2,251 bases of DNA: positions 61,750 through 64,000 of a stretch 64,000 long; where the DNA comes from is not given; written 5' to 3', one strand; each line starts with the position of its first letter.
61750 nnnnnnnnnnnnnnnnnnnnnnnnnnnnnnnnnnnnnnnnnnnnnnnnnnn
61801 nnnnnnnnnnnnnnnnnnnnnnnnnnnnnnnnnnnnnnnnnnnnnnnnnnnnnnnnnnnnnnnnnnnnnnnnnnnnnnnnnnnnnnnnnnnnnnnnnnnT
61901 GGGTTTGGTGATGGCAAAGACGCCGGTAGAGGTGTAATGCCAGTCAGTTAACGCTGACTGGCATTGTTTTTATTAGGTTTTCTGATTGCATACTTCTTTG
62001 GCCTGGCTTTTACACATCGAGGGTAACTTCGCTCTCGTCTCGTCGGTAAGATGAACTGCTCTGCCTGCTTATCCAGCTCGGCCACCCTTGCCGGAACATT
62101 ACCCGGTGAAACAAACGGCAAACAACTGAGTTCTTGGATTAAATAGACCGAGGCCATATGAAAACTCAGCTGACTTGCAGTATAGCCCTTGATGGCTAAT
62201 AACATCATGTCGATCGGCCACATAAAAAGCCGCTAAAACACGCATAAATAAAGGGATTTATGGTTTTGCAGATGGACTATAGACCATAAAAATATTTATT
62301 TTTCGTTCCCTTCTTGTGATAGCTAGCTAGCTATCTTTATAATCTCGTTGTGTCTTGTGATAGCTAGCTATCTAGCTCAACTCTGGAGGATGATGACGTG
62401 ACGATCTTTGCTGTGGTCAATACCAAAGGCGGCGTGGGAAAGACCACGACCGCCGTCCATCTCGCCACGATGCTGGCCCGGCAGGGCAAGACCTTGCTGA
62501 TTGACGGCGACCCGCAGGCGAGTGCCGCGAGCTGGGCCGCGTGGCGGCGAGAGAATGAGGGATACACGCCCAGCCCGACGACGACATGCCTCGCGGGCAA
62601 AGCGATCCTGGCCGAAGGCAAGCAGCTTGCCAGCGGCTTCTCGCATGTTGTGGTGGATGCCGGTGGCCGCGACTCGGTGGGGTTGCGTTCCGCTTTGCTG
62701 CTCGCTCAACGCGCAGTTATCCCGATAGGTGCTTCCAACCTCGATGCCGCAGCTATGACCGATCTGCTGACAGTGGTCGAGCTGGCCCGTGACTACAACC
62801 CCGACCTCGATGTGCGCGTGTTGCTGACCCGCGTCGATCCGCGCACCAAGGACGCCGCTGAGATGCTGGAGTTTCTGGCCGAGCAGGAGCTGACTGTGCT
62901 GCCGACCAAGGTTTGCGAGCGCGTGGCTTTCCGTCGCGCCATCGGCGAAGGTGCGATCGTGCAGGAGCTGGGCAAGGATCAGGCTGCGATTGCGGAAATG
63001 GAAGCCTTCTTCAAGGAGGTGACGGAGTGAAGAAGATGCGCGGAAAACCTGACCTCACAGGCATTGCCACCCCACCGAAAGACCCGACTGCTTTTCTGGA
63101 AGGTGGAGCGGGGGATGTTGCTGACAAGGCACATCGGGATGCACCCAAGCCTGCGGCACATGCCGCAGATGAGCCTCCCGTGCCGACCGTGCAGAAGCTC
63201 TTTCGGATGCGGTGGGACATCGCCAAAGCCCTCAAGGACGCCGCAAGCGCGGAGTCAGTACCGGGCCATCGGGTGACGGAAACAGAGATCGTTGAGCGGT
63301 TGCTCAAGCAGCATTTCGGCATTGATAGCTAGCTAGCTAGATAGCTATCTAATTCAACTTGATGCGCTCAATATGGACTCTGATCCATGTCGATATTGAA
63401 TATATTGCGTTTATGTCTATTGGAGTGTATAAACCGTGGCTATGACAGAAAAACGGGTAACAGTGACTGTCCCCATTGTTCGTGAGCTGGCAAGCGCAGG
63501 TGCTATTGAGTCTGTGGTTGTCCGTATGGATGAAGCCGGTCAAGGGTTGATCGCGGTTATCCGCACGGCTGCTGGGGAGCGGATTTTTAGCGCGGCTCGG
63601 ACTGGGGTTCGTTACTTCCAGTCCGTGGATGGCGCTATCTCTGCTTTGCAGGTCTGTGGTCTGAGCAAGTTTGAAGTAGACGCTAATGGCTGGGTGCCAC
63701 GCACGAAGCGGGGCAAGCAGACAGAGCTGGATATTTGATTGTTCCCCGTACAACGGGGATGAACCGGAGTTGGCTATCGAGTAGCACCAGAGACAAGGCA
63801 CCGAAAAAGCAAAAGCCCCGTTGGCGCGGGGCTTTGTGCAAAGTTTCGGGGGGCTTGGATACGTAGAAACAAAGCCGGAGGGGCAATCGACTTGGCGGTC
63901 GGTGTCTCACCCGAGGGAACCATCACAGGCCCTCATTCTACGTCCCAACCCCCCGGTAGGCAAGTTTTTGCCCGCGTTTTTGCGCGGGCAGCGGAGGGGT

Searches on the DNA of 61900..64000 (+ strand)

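Call 8: search_dna_similar(query=window:61900-64000:+, collection=plasmids, mode=near, max_rows=25)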
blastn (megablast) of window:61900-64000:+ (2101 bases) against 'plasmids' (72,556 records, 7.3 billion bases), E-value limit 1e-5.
Records with a match: 33; places in all: 37; records where one place covers at least 80% of the query: 10.
Best place of each record, by identity: 95-99% 29; 80-90% 4.
By first word of the organism name: Pseudomonas 14; Aeromonas 9; Klebsiella 5; Enterobacter 2; Comamonas 2; uncultured 1.
By predicted mobility (MOB-suite, as given by PLSDB): mobilizable 28; conjugative 3; non-mobilizable 2.
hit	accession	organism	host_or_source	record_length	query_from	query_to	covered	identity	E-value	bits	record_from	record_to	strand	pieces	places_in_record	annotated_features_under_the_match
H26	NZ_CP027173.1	Pseudomonas aeruginosa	-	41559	321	2101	85%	97.9%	0e+0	3086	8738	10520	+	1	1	ParA family protein | hypothetical protein (x2)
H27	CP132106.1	Pseudomonas aeruginosa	Homo sapiens,Wound/Abscess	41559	321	2101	85%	97.9%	0e+0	3086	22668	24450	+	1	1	ParA family protein | partition protein C | hypothetical protein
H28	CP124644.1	Pseudomonas aeruginosa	Homo sapiens,Wound/Abscess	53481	321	2101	85%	97.9%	0e+0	3085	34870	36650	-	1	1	ParA family protein | partition protein C | hypothetical protein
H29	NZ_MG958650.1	Pseudomonas aeruginosa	tracheal aspiration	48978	321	2101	85%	97.1%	0e+0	3009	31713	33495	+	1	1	ParA family protein | hypothetical protein (x2)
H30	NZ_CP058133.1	Klebsiella quasipneumoniae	culture,Wastewater influent sample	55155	321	2101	85%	96.4%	0e+0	2933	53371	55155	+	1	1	ParA family protein | hypothetical protein (x2)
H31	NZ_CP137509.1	Pseudomonas aeruginosa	Homo sapiens,Bacterial culture sample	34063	321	2101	85%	96.4%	0e+0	2933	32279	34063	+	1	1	ParA family protein | hypothetical protein (x2)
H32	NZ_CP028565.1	Aeromonas hydrophila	Pure Culture,Sewage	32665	321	2101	85%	96.4%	0e+0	2933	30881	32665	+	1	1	ParA family protein | hypothetical protein (x2)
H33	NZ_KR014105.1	Aeromonas hydrophila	-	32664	321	2101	85%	96.4%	0e+0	2933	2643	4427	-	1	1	ParA family protein | hypothetical protein (x2)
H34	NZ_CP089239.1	Pseudomonas aeruginosa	Homo sapiens,urine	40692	321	2101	85%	96.0%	0e+0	2902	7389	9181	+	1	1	ParA family protein | hypothetical protein (x2)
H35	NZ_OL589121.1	Pseudomonas aeruginosa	-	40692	321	2101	85%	96.0%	0e+0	2902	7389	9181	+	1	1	ParA family protein | hypothetical protein (x2)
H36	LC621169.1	Klebsiella quasipneumoniae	-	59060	1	2101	80%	98.5%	0e+0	2958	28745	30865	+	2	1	parA: ParA family protein | parC: hypothetical protein | hypothetical protein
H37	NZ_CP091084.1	Enterobacter roggenkampii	environment,strain,farmer market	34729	269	2101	67%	97.7%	0e+0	2424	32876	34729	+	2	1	ParA family protein | hypothetical protein (x2)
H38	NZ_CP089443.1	Klebsiella quasipneumoniae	bacteria,chicken meat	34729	269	2101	67%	97.7%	0e+0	2424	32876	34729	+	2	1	ParA family protein | hypothetical protein (x2)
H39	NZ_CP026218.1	Aeromonas sp. ASNIH4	-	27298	321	2101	65%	95.5%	0e+0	2193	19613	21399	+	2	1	ParA family protein | hypothetical protein (x2)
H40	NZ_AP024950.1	Aeromonas caviae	-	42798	321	2101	65%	95.5%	0e+0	2193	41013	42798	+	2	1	ParA family protein | hypothetical protein (x2)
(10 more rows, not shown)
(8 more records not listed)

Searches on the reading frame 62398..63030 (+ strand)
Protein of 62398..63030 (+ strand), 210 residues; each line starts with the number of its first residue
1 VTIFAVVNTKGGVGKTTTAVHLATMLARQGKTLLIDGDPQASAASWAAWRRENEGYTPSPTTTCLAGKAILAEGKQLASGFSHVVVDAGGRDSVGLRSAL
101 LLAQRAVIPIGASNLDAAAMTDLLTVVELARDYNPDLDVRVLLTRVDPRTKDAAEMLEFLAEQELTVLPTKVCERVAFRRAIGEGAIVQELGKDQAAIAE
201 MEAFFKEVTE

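Call 20: search_protein_families(library=pfam, proteins=[window:62398-63030:+], max_evalue=0.1)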
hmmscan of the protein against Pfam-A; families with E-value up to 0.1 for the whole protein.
window:62398-63030:+ (210 aa): 11 families
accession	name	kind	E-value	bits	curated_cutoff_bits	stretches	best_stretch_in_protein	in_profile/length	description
PF01656.29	CbiA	-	2e-19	70.2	25.4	1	5-185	2-122/125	CobQ/CobB/MinD/ParA nucleotide binding domain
PF13614.12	AAA_31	-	1.5e-16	61.3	27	1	1-49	1-50/177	AAA domain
PF09140.17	MipZ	-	1.2e-08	35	20.7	1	5-117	4-136/262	ATPase MipZ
PF07015.17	VirC1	-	3.9e-08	33.3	24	1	1-180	1-184/231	VirC1 protein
PF10609.15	ParA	-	3.1e-06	27.2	27.1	1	3-35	5-38/246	NUBPL iron-transfer P-loop NTPase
PF02374.21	ArsA_ATPase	-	3e-05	23.8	24.3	1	6-42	5-42/305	Anion-transporting ATPase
PF00142.24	Fer4_NifH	-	0.00022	21.2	25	1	7-43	5-42/271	4Fe-4S iron sulfur cluster binding proteins, NifH/frxC family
PF00448.28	SRP54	-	0.0018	18.4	22.7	1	12-151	11-155/196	SRP54-type protein, GTPase domain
PF20720.3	nSTAND3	-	0.038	14.1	27.2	1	7-39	22-54/155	Novel STAND NTPase 3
PF13481.12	AAA_25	-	0.046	13.8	27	1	5-35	36-65/195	AAA domain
PF06564.18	CBP_BcsQ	-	0.056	13.4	21.3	0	1-37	1-38/234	Cellulose biosynthesis protein BcsQ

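Call 111: search_protein_families(library=ncbifam, proteins=[window:62398-63027:+], max_evalue=0.01)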
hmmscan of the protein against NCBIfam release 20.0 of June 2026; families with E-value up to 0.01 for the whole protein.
window:62398-63027:+ (210 aa): 25 families
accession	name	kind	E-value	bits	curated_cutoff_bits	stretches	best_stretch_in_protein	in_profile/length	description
NF041546.1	ParA_partition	equivalog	7.4e-49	166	180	1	3-207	1-203/203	ParA family partition ATPase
TIGR03453.1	partition_RepA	equivalog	4.6e-13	48.8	348.45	1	3-45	106-149/387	plasmid partitioning protein RepA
NF010443.0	PRK13869.1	subfamily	5.2e-10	38.7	446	1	3-44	123-165/405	plasmid-partitioning protein RepA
TIGR01968.1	minD_bact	equivalog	7.6e-09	35.3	212.9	1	3-38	3-39/261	septum site-determining protein MinD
NF010423.0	PRK13849.1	equivalog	4.9e-08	32.6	313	1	1-180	1-184/231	conjugal transfer ATPase VirC1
NF010259.0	PRK13705.1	equivalog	5.9e-07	28.8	725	1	3-49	108-156/388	plasmid-partitioning protein SopA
TIGR03371.1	cellulose_yhjQ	equivalog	2e-06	27.5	157.85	1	1-40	1-41/246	cellulose biosynthesis protein BcsQ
NF047398.1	AAA_KGGVGR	domain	2.9e-06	27.7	90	1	2-46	3-48/190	KGGVGR-motif variant AAA ATPase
TIGR01007.1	eps_fam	subfamily_domain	5.9e-06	26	108.05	1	3-56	19-74/204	polysaccharide biosynthesis tyrosine autokinase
TIGR00345.1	GET3_arsA_TRC40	subfamily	2.9e-05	23.8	135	1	8-42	3-38/299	TRC40/GET3/ArsA family transport-energizing ATPase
NF008079.0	PRK10818.1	equivalog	3.1e-05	23.4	508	1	3-38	4-40/270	septum site-determining protein MinD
TIGR01281.1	DPOR_bchL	equivalog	6.3e-05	22.5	345.15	1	7-41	5-40/268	ferredoxin:protochlorophyllide reductase (ATP-dependent) iron-sulfur ATP-binding protein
TIGR01969.1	minD_arch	subfamily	7e-05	22.1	201.75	1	3-38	2-38/251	cell division ATPase MinD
NF041136.1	MrpORP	equivalog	7.1e-05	22.2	450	1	5-38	9-43/365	iron-sulfur cluster carrier protein MrpORP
TIGR04291.1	arsen_driv_ArsA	equivalog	7.9e-05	21.5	650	1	4-40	5-42/565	arsenical pump-driving ATPase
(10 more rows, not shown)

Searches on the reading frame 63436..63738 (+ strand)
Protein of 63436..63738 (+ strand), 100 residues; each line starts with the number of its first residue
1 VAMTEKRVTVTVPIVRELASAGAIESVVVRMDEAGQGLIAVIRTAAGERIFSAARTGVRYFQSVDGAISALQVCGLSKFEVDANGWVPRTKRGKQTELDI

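Call 20: search_protein_families(library=pfam, proteins=[window:63436-63738:+], max_evalue=0.1)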
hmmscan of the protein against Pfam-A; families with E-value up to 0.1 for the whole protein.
window:63436-63738:+ (100 aa): 0 families

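Call 111: search_protein_families(library=ncbifam, proteins=[window:63436-63735:+], max_evalue=0.01)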
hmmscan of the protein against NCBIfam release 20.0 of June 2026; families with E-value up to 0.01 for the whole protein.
window:63436-63735:+ (100 aa): 1 family
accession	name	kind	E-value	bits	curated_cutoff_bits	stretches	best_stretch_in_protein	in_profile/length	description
NF041544.1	ParC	equivalog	1.7e-21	75.7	95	1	12-90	4-80/80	ParC family partition-associated protein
